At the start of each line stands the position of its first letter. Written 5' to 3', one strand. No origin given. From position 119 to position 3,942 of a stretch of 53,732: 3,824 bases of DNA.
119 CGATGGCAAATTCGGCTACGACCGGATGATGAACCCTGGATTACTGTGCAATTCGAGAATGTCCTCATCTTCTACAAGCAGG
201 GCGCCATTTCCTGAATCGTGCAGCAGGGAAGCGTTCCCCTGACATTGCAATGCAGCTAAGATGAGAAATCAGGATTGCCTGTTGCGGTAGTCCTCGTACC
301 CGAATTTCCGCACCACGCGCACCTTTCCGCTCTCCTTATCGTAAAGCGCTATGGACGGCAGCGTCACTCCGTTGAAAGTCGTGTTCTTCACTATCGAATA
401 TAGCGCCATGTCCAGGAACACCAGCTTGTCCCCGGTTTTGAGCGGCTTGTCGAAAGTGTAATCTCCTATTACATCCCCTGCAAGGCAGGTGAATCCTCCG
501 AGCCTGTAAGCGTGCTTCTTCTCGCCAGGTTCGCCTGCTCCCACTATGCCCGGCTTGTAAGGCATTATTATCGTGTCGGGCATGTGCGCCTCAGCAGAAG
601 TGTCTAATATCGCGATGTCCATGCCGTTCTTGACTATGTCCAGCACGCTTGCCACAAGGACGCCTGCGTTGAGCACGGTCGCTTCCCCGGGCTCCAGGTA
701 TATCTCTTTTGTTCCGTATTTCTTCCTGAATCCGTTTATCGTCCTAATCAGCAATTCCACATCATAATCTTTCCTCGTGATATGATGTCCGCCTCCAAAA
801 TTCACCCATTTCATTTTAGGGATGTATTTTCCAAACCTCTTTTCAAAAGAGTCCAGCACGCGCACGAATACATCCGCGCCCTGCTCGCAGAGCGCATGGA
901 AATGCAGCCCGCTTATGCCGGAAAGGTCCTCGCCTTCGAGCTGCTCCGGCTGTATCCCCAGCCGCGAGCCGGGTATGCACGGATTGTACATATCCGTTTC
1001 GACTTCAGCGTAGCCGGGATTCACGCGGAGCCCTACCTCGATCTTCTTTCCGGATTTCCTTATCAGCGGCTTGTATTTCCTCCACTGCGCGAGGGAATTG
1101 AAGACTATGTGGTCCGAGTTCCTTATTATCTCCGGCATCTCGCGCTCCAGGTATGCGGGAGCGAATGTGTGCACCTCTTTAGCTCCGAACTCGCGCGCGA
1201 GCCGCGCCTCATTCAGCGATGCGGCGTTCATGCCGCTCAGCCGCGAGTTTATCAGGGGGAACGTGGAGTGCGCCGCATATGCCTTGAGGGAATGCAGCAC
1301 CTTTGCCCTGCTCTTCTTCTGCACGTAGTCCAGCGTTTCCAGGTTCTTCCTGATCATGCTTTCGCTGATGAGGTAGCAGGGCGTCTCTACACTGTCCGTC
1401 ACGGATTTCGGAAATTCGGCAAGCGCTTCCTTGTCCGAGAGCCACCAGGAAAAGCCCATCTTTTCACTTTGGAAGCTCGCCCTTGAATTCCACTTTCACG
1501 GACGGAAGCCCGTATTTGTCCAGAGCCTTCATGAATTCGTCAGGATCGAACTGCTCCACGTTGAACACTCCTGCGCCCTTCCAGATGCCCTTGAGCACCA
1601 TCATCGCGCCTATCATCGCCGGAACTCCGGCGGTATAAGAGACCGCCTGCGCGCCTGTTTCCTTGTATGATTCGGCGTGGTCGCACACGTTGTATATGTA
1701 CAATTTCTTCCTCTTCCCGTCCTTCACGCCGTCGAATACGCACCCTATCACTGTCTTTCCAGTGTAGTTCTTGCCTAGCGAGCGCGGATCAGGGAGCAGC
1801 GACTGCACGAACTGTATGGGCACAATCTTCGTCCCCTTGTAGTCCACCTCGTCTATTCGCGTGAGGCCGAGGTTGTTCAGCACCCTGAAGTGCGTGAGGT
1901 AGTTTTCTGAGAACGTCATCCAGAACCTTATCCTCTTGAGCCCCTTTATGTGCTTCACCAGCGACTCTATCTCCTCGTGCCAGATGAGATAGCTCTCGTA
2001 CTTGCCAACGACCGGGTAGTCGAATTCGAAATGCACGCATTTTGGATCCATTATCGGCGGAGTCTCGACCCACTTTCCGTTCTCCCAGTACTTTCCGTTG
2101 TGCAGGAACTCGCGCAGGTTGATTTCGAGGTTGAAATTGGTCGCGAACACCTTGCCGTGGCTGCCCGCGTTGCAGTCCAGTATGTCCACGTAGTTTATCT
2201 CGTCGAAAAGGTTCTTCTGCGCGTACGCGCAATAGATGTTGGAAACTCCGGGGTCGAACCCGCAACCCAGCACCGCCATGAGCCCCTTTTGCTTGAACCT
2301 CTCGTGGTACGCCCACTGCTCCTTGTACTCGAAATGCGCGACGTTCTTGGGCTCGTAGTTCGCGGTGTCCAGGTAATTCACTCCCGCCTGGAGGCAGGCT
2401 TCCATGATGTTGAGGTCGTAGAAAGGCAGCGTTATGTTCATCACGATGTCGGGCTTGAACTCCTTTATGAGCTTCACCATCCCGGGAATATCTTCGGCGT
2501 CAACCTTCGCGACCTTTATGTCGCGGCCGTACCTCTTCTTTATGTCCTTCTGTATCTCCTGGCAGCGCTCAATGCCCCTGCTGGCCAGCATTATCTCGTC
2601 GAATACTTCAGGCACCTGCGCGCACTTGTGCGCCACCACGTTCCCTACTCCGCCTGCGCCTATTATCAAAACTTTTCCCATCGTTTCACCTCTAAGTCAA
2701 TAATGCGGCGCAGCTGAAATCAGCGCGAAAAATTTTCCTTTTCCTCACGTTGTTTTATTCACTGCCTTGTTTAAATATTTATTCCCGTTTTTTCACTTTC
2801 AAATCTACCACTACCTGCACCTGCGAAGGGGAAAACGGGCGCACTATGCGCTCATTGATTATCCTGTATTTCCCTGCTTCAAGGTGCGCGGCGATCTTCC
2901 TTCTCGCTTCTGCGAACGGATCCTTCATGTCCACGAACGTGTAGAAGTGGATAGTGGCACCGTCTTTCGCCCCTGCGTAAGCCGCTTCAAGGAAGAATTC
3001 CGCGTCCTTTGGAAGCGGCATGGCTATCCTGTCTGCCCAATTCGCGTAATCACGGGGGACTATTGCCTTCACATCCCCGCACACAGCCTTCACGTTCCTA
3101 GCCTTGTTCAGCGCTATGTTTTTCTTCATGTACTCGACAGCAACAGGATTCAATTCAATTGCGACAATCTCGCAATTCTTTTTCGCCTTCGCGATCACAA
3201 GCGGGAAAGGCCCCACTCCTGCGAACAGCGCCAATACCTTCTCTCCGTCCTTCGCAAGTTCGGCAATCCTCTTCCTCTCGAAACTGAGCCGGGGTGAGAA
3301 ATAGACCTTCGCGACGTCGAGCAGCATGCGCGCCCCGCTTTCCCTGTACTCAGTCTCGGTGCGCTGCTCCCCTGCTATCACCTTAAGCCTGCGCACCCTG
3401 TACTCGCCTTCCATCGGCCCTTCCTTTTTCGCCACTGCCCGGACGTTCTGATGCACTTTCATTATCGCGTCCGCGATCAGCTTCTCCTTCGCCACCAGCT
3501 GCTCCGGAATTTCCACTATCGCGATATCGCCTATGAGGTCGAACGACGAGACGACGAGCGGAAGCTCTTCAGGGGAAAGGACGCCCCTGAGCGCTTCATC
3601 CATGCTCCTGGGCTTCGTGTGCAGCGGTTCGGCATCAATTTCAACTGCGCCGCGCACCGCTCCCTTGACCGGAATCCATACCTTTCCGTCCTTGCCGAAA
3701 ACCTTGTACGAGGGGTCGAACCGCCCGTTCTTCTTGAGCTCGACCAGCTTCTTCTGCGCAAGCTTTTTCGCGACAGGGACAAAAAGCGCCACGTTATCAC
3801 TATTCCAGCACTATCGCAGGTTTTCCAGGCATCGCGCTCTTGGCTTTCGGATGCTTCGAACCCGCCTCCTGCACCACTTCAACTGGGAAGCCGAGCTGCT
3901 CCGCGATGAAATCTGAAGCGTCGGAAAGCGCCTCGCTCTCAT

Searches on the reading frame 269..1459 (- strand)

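Call 5: search_protein_families(library=pfam, proteins=[window:269-1459:-], max_evalue=0.01)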
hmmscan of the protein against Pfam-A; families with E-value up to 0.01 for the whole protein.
window:269-1459:- (396 aa): 2 families
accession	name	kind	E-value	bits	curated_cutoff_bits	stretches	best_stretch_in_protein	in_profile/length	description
PF00278.28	Orn_DAP_Arg_deC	-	3e-12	47.1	23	1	156-351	5-94/95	Pyridoxal-dependent decarboxylase, C-terminal sheet domain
PF01168.26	Ala_racemase_N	-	0.00023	21.4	24.1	1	32-175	2-135/220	Alanine racemase, N-terminal domain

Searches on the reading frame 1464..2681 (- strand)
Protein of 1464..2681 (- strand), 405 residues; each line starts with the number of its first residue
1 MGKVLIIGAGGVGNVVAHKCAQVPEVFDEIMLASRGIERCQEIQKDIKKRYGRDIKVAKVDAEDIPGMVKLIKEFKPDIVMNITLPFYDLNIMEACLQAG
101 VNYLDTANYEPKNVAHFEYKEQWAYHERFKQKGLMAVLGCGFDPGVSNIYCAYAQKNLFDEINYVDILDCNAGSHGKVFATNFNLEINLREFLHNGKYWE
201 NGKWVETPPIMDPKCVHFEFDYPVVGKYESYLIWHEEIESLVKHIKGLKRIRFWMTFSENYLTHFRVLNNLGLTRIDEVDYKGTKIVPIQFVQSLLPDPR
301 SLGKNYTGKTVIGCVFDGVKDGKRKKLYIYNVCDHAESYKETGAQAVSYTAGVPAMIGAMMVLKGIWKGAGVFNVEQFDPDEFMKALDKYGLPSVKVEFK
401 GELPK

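Call 5: search_protein_families(library=pfam, proteins=[window:1464-2681:-], max_evalue=0.01)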
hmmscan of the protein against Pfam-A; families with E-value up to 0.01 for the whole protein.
window:1464-2681:- (405 aa): 3 families
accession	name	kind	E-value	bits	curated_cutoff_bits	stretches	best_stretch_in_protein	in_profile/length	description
PF16653.10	Sacchrp_dh_C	-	3.2e-43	149.2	31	1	141-392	1-265/265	Saccharopine dehydrogenase C-terminal domain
PF03435.24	Sacchrp_dh_NADP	-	9.1e-32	110.5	25.1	1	4-137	1-129/129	Saccharopine dehydrogenase NADP binding domain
PF01488.26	Shikimate_DH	-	0.0068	16.9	24.3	0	3-50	14-59/138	Shikimate / quinate 5-dehydrogenase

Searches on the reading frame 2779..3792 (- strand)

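Call 5: search_protein_families(library=pfam, proteins=[window:2779-3792:-], max_evalue=0.01)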
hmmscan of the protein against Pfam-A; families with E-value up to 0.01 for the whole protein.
window:2779-3792:- (337 aa): 10 families
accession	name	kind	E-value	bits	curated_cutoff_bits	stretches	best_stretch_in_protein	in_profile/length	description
PF02475.24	TRM5-TYW2_MTfase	-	9.1e-44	149.7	28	1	147-309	1-161/164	TRM5/TYW2 methyltransferase domain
PF25133.1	TYW2_N_2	-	2.5e-20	72.8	27.7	1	65-143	2-78/79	TYW2 N-terminal domain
PF13847.12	Methyltransf_31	-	1.3e-06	28.6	27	1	181-249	2-70/145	Methyltransferase domain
PF05175.20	MTS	-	9.2e-06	25.8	23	1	180-246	28-95/170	Methyltransferase small domain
PF18093.7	Trm5_N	-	0.00013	22.1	22.7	1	7-48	4-45/47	tRNA methyltransferase 5 N-terminal domain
PF13649.12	Methyltransf_25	-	0.00045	21.3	27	1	186-245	1-59/97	Methyltransferase domain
PF10294.15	Methyltransf_16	-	0.0011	19.2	21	1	157-235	21-98/174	Lysine methyltransferase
PF02390.23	Methyltransf_4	-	0.0012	18.8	24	1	191-244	10-63/173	Putative methyltransferase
PF08447.18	PAS_3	-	0.006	17.3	25.6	0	108-135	33-60/89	PAS fold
PF05958.17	tRNA_U5-meth_tr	-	0.0097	15.4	23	0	182-237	201-254/357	tRNA (Uracil-5-)-methyltransferase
